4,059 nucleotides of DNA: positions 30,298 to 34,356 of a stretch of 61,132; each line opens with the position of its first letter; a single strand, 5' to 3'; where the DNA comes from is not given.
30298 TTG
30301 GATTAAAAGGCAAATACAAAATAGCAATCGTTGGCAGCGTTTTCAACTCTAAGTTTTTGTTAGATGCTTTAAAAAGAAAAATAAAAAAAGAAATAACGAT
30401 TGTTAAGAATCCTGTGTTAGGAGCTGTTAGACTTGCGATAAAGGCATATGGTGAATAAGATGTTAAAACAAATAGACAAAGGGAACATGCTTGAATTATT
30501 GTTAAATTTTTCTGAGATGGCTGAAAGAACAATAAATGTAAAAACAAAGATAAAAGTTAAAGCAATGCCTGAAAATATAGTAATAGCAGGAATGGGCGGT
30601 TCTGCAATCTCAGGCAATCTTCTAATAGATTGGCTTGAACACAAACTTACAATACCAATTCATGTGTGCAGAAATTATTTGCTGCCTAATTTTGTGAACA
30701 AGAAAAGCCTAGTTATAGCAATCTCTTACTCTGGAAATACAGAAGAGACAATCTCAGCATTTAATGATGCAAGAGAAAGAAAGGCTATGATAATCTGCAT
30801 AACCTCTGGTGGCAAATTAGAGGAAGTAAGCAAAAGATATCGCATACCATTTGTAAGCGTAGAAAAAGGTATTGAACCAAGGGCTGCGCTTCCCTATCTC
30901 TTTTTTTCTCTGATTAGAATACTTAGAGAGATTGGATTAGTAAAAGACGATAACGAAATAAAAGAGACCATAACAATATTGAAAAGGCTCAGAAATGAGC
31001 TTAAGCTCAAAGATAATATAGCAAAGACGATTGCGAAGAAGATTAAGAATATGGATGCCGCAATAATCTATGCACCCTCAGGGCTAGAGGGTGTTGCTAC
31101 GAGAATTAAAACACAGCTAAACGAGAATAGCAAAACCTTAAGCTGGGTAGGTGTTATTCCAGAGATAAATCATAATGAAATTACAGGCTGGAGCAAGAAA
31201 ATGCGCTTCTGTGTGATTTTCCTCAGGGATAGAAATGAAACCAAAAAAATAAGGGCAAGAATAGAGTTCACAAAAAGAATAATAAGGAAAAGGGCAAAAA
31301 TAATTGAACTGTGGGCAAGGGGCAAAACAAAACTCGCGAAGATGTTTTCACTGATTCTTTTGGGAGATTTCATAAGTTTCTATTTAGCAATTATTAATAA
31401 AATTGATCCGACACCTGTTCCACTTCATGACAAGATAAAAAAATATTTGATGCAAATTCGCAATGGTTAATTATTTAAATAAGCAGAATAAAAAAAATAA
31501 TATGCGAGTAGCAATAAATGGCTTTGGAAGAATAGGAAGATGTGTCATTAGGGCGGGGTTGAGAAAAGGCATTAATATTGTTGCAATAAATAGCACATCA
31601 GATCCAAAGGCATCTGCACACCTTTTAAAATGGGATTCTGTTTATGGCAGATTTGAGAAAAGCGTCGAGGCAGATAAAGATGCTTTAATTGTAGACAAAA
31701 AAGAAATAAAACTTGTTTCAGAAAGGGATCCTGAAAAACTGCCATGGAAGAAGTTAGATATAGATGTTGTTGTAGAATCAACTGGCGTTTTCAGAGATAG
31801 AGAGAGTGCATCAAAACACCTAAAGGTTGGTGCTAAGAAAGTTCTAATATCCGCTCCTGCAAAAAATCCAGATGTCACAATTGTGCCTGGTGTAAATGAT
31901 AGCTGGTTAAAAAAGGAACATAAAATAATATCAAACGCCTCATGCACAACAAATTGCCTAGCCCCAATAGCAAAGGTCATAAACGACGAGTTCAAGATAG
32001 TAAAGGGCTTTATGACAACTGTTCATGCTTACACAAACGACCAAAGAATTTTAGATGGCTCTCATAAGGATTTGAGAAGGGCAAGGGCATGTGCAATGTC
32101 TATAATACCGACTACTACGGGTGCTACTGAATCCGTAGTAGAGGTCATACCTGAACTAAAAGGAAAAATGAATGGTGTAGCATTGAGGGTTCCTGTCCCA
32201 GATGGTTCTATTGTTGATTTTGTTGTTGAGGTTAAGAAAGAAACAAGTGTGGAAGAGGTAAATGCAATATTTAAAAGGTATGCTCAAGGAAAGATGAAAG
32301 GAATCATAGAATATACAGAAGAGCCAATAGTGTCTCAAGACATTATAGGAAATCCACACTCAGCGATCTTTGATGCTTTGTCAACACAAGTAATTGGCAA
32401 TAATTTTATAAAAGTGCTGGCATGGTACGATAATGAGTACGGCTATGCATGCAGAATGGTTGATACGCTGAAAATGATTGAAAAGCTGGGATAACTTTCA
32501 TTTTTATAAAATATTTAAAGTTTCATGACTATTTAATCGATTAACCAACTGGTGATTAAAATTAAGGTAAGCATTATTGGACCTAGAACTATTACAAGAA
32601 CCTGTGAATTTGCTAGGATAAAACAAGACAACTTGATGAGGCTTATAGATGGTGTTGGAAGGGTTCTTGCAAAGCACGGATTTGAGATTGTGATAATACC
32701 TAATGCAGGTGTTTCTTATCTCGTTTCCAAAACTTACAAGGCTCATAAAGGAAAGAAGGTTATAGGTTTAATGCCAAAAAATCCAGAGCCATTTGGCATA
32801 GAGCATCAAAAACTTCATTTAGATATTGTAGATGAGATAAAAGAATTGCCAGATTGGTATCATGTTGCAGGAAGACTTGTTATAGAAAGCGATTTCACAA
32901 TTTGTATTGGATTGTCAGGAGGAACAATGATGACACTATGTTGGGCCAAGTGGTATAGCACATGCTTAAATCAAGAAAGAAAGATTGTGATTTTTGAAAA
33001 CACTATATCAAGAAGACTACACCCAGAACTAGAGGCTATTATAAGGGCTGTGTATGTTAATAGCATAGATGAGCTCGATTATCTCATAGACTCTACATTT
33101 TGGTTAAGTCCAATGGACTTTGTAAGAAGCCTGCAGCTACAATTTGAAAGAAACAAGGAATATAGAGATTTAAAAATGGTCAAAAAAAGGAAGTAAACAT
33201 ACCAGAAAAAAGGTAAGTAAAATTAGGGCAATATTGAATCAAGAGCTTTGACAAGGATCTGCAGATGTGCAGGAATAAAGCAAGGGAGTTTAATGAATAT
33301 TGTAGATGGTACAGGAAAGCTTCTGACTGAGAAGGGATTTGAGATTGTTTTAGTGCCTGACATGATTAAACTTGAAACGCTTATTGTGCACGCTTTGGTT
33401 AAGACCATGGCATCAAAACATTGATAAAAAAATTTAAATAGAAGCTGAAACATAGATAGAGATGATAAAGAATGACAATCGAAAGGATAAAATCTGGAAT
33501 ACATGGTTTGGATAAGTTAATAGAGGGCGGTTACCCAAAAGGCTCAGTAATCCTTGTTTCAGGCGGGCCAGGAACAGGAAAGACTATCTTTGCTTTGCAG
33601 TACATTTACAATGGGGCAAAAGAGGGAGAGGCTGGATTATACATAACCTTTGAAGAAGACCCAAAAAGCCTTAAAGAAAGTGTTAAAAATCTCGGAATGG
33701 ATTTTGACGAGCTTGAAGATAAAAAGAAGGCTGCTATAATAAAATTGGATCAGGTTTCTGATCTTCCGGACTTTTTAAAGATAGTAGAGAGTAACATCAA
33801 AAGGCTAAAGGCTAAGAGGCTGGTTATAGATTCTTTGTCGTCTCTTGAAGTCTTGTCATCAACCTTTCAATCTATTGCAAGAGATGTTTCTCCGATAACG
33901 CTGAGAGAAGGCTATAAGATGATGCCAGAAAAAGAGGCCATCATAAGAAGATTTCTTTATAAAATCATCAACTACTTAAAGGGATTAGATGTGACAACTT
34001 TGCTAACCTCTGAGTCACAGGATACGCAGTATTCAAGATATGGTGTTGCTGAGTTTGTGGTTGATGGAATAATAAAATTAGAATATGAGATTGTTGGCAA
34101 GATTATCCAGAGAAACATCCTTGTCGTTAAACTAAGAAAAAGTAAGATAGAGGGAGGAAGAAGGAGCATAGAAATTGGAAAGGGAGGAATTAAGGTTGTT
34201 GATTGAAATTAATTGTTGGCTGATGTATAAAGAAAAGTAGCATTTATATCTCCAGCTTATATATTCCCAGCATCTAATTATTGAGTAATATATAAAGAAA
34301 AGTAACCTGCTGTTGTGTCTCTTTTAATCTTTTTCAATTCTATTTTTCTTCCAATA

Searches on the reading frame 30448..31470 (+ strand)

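Call 60: search_protein_families(library=pfam, proteins=[window:30448-31470:+], max_evalue=0.00001)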
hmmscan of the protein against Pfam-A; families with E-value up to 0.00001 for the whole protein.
window:30448-31470:+ (340 aa): 2 families
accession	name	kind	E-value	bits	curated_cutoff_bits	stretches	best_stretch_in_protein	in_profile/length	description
PF10432.14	bact-PGI_C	-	3.6e-49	167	24.5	1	189-333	2-150/151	Bacterial phospho-glucose isomerase C-terminal SIS domain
PF01380.27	SIS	-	2.1e-10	40.9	25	1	42-120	6-88/131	SIS domain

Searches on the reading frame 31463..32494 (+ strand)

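Call 60: search_protein_families(library=pfam, proteins=[window:31463-32494:+], max_evalue=0.00001)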
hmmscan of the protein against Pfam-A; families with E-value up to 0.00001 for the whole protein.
window:31463-32494:+ (343 aa): 2 families
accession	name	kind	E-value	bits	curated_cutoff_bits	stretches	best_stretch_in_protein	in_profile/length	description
PF02800.25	Gp_dh_C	-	5.3e-68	228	24.4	1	166-322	1-158/158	Glyceraldehyde 3-phosphate dehydrogenase, C-terminal domain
PF00044.30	Gp_dh_N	-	3.9e-38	130.2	31.7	1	14-112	1-100/101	Glyceraldehyde 3-phosphate dehydrogenase, NAD binding domain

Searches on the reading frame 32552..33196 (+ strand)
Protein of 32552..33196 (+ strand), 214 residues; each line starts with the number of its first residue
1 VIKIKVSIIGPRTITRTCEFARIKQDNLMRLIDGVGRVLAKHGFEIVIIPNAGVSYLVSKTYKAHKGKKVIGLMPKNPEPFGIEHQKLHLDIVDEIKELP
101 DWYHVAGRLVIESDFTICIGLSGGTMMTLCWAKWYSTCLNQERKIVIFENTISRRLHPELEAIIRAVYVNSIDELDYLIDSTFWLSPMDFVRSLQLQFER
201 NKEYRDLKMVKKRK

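Call 60: search_protein_families(library=pfam, proteins=[window:32552-33196:+], max_evalue=0.00001)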
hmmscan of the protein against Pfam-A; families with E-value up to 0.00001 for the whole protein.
window:32552-33196:+ (214 aa): 1 family
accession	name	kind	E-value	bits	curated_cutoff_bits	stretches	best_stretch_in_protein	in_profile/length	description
PF18306.6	LDcluster4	-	7e-06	26.2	26.3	0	3-149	1-124/151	SLOG cluster4 family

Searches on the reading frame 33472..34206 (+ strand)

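Call 60: search_protein_families(library=pfam, proteins=[window:33472-34206:+], max_evalue=0.00001)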
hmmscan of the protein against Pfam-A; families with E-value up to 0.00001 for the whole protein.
window:33472-34206:+ (244 aa): 4 families
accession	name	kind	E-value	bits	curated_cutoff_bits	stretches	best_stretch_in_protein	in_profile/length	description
PF06745.19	ATPase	-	2.8e-61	207.3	26.6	2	6-128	1-133/231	KaiC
PF13481.12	AAA_25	-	6.5e-10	39.4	27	1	3-125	12-155/195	AAA domain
PF13173.12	AAA_14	-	5.8e-07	30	27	1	25-140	3-116/129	AAA domain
PF00154.27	RecA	-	1.2e-06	28.6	27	1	2-81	29-107/262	recA bacterial DNA recombination protein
